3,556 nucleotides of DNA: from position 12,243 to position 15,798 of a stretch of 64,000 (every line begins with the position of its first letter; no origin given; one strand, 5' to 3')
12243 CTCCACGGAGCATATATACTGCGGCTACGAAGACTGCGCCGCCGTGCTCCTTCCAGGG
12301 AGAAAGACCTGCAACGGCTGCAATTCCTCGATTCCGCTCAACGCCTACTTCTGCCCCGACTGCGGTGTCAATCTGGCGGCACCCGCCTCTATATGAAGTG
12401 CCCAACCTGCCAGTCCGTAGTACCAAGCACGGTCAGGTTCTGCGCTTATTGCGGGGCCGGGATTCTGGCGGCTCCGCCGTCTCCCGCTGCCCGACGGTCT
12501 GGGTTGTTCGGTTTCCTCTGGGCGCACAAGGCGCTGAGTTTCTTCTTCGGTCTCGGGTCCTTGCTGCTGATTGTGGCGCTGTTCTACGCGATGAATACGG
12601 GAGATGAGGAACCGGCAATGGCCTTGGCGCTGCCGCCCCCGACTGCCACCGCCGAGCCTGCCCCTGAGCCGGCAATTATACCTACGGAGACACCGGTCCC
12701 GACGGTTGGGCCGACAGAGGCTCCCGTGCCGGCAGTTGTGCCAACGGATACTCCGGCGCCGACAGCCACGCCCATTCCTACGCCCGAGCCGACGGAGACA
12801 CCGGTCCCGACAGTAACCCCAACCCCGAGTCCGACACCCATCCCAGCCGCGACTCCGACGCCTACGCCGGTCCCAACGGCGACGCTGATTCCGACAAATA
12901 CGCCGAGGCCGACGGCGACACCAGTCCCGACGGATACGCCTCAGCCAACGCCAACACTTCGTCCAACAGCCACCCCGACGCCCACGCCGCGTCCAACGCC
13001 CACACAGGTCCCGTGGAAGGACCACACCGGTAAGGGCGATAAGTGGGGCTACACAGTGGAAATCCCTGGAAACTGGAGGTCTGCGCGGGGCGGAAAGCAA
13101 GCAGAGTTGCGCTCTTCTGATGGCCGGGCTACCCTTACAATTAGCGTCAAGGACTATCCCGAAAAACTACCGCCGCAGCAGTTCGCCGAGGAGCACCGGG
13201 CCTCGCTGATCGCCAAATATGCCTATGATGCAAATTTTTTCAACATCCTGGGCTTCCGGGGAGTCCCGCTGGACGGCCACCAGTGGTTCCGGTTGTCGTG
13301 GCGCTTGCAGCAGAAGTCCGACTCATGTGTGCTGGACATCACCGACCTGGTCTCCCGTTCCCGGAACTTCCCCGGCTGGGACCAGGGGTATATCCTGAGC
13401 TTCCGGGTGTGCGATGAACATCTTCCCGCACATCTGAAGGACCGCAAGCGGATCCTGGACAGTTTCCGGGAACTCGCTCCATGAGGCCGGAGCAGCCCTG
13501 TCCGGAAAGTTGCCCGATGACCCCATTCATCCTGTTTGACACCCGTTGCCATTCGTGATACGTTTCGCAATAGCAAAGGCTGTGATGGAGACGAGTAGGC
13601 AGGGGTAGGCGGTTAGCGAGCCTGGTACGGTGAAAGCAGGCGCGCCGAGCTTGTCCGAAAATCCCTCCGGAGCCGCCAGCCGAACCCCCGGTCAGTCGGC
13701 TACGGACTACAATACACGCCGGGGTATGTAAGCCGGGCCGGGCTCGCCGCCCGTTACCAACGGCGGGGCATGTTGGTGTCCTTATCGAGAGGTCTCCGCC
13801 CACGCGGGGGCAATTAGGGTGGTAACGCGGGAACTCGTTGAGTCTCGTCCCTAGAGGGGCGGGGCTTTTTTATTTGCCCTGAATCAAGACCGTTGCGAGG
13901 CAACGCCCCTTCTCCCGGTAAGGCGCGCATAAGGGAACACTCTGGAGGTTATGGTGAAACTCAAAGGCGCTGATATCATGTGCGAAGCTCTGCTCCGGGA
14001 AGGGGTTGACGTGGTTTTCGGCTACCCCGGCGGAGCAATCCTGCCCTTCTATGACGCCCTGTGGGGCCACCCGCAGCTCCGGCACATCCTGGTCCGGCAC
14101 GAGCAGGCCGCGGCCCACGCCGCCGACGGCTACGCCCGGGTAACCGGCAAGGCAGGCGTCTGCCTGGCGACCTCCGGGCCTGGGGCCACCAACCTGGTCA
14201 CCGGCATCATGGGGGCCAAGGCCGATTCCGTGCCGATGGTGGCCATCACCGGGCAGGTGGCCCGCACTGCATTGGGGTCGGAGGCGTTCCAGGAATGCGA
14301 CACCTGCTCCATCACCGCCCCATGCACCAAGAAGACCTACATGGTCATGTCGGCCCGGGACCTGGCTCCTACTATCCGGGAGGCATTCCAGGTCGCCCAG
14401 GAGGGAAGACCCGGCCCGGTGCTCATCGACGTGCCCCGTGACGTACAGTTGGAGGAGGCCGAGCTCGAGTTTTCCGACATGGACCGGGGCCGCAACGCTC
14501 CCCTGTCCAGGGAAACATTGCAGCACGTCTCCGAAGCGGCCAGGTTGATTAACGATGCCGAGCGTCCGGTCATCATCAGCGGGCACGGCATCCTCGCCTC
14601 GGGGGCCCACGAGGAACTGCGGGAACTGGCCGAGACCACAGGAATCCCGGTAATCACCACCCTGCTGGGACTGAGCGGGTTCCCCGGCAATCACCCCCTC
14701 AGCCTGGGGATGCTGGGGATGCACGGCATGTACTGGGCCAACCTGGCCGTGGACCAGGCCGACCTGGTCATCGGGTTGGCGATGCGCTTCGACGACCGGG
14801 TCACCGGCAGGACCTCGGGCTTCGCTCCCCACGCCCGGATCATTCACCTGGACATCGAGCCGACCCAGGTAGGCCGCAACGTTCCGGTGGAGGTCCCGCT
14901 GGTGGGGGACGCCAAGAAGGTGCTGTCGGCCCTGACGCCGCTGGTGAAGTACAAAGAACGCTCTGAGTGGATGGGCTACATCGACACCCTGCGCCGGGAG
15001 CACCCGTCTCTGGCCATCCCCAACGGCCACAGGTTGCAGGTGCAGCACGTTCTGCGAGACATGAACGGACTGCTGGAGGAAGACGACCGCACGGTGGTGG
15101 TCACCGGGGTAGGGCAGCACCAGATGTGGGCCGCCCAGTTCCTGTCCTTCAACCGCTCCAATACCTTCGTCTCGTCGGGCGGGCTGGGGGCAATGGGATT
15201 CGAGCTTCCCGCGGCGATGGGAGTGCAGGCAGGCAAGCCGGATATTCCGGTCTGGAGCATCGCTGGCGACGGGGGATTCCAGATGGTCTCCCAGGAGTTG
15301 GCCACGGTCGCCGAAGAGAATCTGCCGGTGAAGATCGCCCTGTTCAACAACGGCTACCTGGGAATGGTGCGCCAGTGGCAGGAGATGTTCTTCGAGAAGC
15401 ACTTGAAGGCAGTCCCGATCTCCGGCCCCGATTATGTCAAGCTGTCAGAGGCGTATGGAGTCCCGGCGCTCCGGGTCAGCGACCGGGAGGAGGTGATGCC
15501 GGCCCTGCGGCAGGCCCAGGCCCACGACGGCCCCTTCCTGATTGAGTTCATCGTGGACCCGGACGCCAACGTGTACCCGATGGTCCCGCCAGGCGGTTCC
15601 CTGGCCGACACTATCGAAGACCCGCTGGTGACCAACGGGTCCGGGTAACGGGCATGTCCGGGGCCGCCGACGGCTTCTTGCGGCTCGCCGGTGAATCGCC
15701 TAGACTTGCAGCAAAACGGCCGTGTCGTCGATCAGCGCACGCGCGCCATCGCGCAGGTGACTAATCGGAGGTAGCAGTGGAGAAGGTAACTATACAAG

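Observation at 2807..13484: Nine-gene same-strand island: a TerY-P-type vWA/PP2C/kinase core expanded with four kinds of uncharacterised membrane or zinc-binding partners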

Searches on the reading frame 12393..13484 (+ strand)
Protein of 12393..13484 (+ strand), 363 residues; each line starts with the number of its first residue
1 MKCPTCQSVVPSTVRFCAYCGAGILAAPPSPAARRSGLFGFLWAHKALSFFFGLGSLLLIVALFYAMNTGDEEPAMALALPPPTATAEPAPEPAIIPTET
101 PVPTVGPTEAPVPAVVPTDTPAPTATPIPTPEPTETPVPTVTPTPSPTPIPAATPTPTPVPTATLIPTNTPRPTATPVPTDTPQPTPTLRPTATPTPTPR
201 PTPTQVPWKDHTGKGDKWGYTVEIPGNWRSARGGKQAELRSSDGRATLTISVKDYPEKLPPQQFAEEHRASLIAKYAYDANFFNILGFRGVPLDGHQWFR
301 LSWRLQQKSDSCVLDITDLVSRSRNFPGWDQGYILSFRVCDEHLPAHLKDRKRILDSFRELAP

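Call 4: search_protein_families(library=pfam, proteins=[window:12393-13484:+], max_evalue=0.1)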
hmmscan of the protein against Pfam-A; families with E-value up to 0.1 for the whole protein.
window:12393-13484:+ (363 aa): 5 families
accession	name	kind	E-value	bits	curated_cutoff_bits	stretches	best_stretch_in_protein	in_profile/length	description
PF13240.11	Zn_Ribbon_1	-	0.00012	22.2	25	1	2-23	1-22/23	zinc-ribbon domain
PF12773.13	DZR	-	0.0014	19.2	27.3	1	2-21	26-45/45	Double zinc ribbon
PF13248.11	Zn_ribbon_3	-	0.0038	17.1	27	1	2-23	4-25/26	zinc-ribbon domain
PF10571.15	UPF0547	-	0.0074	16.8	29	1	2-21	2-21/26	Uncharacterised protein family UPF0547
PF17032.10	Zn_ribbon_15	-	0.07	14.4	28.9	0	2-21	54-73/73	zinc-ribbon family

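Call 5: search_protein_families(library=padloc, proteins=[window:12393-13484:+], max_evalue=0.1)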
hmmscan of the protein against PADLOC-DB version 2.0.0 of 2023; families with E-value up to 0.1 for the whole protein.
window:12393-13484:+ (363 aa): 0 families

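Call 6: search_protein_families(library=ncbifam, proteins=[window:12393-13484:+], max_evalue=0.1)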
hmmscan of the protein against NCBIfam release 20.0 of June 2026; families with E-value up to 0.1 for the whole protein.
window:12393-13484:+ (363 aa): 0 families

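Call 40: find_homologous_proteins(query=window:12393-13484:+, max_evalue=0.001)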
Query window:12393-13484:+ (363 aa): 692 proteins with E <= 0.001 among 8000 candidates; the best 120 are listed.
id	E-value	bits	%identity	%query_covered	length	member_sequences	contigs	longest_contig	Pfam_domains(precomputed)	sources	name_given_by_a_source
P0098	4.8e-235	798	98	100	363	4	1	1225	-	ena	-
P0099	1.3e-106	375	92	43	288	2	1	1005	-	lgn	-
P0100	3.1e-94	334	70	38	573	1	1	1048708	PF23598.2,PF13516.13,PF00560.40,PF12799.14,PF13855.13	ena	-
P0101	9.5e-81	290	51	41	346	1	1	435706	PF10571.16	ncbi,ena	-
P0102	4.2e-76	274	40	43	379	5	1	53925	PF10571.16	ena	-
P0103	3.4e-73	265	48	43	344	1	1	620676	-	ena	-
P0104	1.2e-69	253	45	45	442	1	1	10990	PF13240.12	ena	-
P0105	1.7e-66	243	45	44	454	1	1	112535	PF13240.12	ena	-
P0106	5.4e-65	238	43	45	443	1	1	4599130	PF13240.12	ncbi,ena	-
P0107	2.4e-46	176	44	45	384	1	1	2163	-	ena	-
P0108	9.5e-40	155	32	49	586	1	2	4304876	PF13365.13,PF00089.33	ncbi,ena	-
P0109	1.4e-37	148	74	6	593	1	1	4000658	PF13365.13,PF00089.33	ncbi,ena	-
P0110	9.3e-34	135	34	35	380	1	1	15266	-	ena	-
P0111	9.7e-34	135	29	79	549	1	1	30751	PF13365.13,PF00089.33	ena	-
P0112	2.1e-33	134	55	6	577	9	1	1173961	PF13365.13,PF00089.33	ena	-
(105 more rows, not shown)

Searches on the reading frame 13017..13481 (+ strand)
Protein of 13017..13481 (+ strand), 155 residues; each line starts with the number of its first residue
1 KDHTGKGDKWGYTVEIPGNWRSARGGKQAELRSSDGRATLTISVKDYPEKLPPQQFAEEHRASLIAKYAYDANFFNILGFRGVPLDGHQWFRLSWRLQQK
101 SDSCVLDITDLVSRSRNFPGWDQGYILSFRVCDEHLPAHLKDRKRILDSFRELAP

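Call 63: search_solved_structures(query=window:13017-13481:+, max_evalue=10)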
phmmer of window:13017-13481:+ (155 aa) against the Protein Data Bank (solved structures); distinct sequences matched with E-value up to 10: 2.
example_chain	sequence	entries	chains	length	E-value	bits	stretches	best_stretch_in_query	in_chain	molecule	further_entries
1brt_A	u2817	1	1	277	1.2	12.3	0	76-97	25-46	BROMOPEROXIDASE A2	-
1bro_A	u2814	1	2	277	1.3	12.1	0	76-97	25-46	BROMOPEROXIDASE A2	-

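Call 67: search_protein_families(library=pfam, alignment_id=A4, max_evalue=1)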
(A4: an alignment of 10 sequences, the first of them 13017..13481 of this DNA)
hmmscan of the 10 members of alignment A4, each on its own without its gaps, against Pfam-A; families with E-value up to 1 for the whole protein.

A. member 1, window:13017-13481:+ (155 aa): 0 families

B. families by the number of members that match (of 10 scanned): 5 families
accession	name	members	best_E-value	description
PF20542.4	DUF6757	3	0.084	Family of unknown function (DUF6757)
PF19417.4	RnlA_toxin_N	1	0.0062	RNase LS, bacterial toxin N-terminal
PF12970.12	DUF3858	1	0.011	Domain of Unknown Function with PDB structure (DUF3858)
PF22845.2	DUF3097_N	1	0.12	DUF3097, N-terminal domain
PF10633.15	NPCBM_assoc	1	0.13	NPCBM-associated, NEW3 domain of alpha-galactosidase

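Call 70: find_related_loci(query=A5, collection=genome_contigs, flank=10000)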
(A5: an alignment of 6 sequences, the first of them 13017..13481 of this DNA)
Query A5 (155 aa) in genome_contigs; peptide patterns used: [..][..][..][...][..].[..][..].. (x = any residue, [..] = any of these).
16 stretches matched a pattern; 6 encode a relative of the query (tblastn E <= 1e-3); 6 distinct loci.
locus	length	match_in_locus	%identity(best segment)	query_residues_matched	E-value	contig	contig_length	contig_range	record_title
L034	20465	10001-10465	95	1-155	5e-103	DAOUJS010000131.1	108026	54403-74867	MAG TPA_asm: Dehalococcoidia bacterium isolate S34_277 k113_1525489, whole genome shotgun sequence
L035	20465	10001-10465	78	1-155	1e-87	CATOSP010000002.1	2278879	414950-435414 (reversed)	MAG: uncultured Dehalococcoidia bacterium isolate 286066b2-4084-4aa5-9e65-18c9001dea11 genome assembly, contig: contig_2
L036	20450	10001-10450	51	3-152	7e-48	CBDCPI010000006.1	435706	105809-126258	MAG: Dehalococcoidia bacterium isolate 2c126bea-bcd9-4278-a32a-30754f00bea4 genome assembly, contig: contig_6, whole gen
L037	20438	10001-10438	49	11-155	3e-46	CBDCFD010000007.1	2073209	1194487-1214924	MAG: Dehalococcoidia bacterium isolate 00984b42-5fdc-41aa-b48b-cfc3a05d4d85 genome assembly, contig: contig_7, whole gen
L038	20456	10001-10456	42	1-152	4e-40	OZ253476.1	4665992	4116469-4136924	MAG: Dehalococcoidia bacterium isolate f6f1a14d-75c1-44c4-996a-bd844335e16e genome assembly, chromosome: 1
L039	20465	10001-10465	41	1-155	1e-39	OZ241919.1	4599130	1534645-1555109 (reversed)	MAG: Dehalococcoidia bacterium isolate 6c1ee286-a86d-453a-9dbe-4da6ae1069d1 genome assembly, chromosome: 1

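Call 94: search_protein_families(library=pfam, proteins=[L036:3527-4519:+, L036:4539-5273:-, L036:10575-11882:+, L037:4397-5464:-, L037:11092-12003:-, L038:3060-3908:-, L038:11844-12533:+, L039:3889-4893:+, L039:5471-5842:-, L039:10722-11702:-], max_evalue=0.001)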
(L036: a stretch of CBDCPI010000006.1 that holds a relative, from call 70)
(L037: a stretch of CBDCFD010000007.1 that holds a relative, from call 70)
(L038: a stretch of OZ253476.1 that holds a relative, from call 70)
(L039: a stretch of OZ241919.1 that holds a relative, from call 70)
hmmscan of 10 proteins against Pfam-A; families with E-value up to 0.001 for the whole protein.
L036:3527-4519:+ (331 aa): 8 families
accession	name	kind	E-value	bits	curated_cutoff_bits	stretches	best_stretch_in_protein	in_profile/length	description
PF01436.27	NHL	-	3.4e-45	150.3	20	5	178-205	1-28/28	NHL repeat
PF17170.10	DUF5128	-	2.2e-15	57.1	22.9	1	187-256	51-121/321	6-bladed beta-propeller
PF08450.18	SGL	-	5.4e-13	49.5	26.3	1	135-210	137-215/246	SMP-30/Gluconolactonase/LRE-like region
PF25021.1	TEN_NHL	-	1e-10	41.6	27.1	0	222-269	138-182/357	Teneurin NHL domain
PF24684.1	Vgb_lyase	-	2.7e-08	33.4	50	1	32-241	97-280/290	Virginiamycin B lyase family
PF06739.17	SBBP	-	5.6e-07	29.8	20.5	0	228-242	15-29/38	Beta-propeller repeat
PF13449.12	Phytase-like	-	6.9e-06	26.6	27.6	0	89-124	72-107/284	Esterase-like activity of phytase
PF01731.26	Arylesterase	-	7.4e-05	23.3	21.3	0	296-328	50-83/86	Arylesterase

L036:4539-5273:- (245 aa): 1 family
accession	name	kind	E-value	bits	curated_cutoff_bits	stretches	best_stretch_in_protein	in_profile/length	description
PF04367.18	DUF502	-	1e-23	83.6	23.8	1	80-186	2-107/107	Protein of unknown function (DUF502)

L036:10575-11882:+ (436 aa): 1 family
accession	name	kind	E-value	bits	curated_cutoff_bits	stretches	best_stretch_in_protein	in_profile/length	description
PF00753.33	Lactamase_B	-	4.8e-20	72.8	22.7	1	109-285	3-161/196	Metallo-beta-lactamase superfamily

L037:4397-5464:- (356 aa): 1 family
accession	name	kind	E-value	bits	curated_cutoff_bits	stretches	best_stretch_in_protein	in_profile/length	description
PF00579.31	tRNA-synt_1b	-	6.9e-64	216.4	21.1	1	14-310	7-291/292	tRNA synthetases class I (W and Y)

L037:11092-12003:- (304 aa): 1 family
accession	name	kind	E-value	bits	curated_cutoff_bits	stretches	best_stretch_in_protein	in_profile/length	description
PF09754.15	PAC2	-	4.7e-28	98.9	25.8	1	25-228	1-196/215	PAC2 family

L038:3060-3908:- (283 aa): 0 families

L038:11844-12533:+ (230 aa): 1 family
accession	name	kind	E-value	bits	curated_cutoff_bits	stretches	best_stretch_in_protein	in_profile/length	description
PF01545.26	Cation_efflux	-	8.1e-13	49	26.6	1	16-196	2-190/198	Cation efflux family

L039:3889-4893:+ (335 aa): 20 families
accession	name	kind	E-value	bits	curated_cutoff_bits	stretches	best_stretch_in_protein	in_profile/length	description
PF06103.16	DUF948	-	2.4e-09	37.7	37.2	1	75-142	21-88/89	Bacterial protein of unknown function (DUF948)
PF05531.17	NPV_P10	-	5.3e-09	36.9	29.8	0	85-127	16-61/75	Nucleopolyhedrovirus P10 protein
PF06005.17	ZapB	-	3.6e-08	34.2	31.5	0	82-146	6-70/71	Cell division protein ZapB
PF23991.1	DUF7310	-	2.4e-07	31.6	40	0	156-189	29-62/83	Coiled-coil region of unknown function (DUF7310)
PF24362.2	DUF7518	-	2.8e-07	31.6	27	0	137-170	1-34/104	Family of unknown function (DUF7518)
PF04513.17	Baculo_PEP_C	-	4e-07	30.6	38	0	113-212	36-133/140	Baculovirus polyhedron envelope protein, PEP, C terminus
PF01519.22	DUF16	-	1e-05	26.4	40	0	78-141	39-102/104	Protein of unknown function DUF16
PF19220.6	Rod_CreS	-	1.1e-05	25.1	100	0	90-190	9-109/359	Crescentin, rod domain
PF06825.17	HSBP1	-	1.3e-05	25.4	28.6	0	134-158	25-49/51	Heat shock factor binding protein 1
PF04728.18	LPP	-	1.6e-05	25.6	29.1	0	166-203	2-39/53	Lipoprotein leucine-zipper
PF07902.16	Gp58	-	2.7e-05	23.1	34.5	1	20-188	153-312/594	gp58-like protein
PF02183.23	HALZ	-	3.1e-05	24.5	28.1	0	159-190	7-38/43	Homeobox associated leucine zipper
PF17078.10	SHE3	-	6e-05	23.3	30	1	83-188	6-111/228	SWI5-dependent HO expression protein 3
PF07889.17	DUF1664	-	0.00012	22.6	34.6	0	118-185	55-122/124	Protein of unknown function (DUF1664)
PF10506.14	USHBP1_PDZ-bd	-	0.00019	22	24.5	0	162-188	2-28/65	Harmonin-binding protein USHBP1, PDZ-binding domain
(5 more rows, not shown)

L039:5471-5842:- (124 aa): 1 family
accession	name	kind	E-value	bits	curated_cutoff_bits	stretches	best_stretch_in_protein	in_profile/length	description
PF05942.16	PaREP1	-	0.0007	19.9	24.4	1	10-49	6-45/115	Archaeal PaREP1/PaREP8 family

L039:10722-11702:- (327 aa): 1 family
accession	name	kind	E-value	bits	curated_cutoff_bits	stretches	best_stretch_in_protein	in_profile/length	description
PF02653.21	BPD_transp_2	-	3.4e-45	154.7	26.8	1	10-306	2-268/269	Branched-chain amino acid transport system / permease component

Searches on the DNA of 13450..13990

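Call 59: search_rna_families(source=window, start=13450, end=13990, threshold=evalue, max_evalue=1, show_alignments=1)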
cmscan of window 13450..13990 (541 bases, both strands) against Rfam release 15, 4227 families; matches with E-value up to 1: 2.
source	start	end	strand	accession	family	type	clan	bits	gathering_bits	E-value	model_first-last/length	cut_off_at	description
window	13573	13855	+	RF00230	T-box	Cis-reg; leader;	-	82.3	93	2.3e-18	1-219/219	no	T-box leader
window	13791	13872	+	RF02278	Betaproteobacteria_toxic_sRNA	Gene; sRNA;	-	17.8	50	0.47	1-64/64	no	Betaproteobacteria toxic small RNA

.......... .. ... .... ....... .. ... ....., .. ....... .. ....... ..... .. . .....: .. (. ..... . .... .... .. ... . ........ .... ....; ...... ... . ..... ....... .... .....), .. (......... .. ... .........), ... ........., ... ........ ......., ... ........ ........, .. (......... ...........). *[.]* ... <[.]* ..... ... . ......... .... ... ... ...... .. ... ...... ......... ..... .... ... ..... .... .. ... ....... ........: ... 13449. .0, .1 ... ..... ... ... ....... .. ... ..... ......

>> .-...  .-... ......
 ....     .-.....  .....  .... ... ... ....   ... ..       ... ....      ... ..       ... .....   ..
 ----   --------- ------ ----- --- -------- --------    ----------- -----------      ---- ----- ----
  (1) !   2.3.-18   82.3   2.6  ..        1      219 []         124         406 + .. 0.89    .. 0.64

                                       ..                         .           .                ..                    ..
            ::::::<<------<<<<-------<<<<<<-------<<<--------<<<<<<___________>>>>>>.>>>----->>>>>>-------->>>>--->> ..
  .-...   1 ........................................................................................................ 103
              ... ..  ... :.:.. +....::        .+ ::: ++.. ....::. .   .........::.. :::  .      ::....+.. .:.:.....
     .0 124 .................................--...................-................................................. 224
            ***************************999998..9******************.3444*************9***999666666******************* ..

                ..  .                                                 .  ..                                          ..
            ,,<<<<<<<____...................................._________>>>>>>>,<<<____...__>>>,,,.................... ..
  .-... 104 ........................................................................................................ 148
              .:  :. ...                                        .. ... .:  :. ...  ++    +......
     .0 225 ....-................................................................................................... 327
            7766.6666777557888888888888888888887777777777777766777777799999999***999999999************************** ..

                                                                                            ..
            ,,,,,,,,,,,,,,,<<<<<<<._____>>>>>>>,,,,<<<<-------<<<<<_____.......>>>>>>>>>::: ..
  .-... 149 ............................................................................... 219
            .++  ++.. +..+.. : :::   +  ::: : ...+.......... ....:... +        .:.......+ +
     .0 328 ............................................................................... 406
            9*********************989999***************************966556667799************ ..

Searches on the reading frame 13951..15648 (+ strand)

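Call 11: search_protein_families(library=pfam, proteins=[window:13951-15648:+], max_evalue=0.001)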
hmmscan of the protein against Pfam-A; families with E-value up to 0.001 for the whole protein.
window:13951-15648:+ (565 aa): 3 families
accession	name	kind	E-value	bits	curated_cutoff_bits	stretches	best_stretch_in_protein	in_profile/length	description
PF02775.26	TPP_enzyme_C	-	1.6e-53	181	21.9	1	386-533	1-151/151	Thiamine pyrophosphate enzyme, C-terminal TPP binding domain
PF00205.28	TPP_enzyme_M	-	5.2e-49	165.9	30.4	1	193-328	1-137/137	Thiamine pyrophosphate enzyme, central domain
PF02776.23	TPP_enzyme_N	-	4.8e-42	142.9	26.8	1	5-120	2-118/119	Thiamine pyrophosphate enzyme, N-terminal TPP binding domain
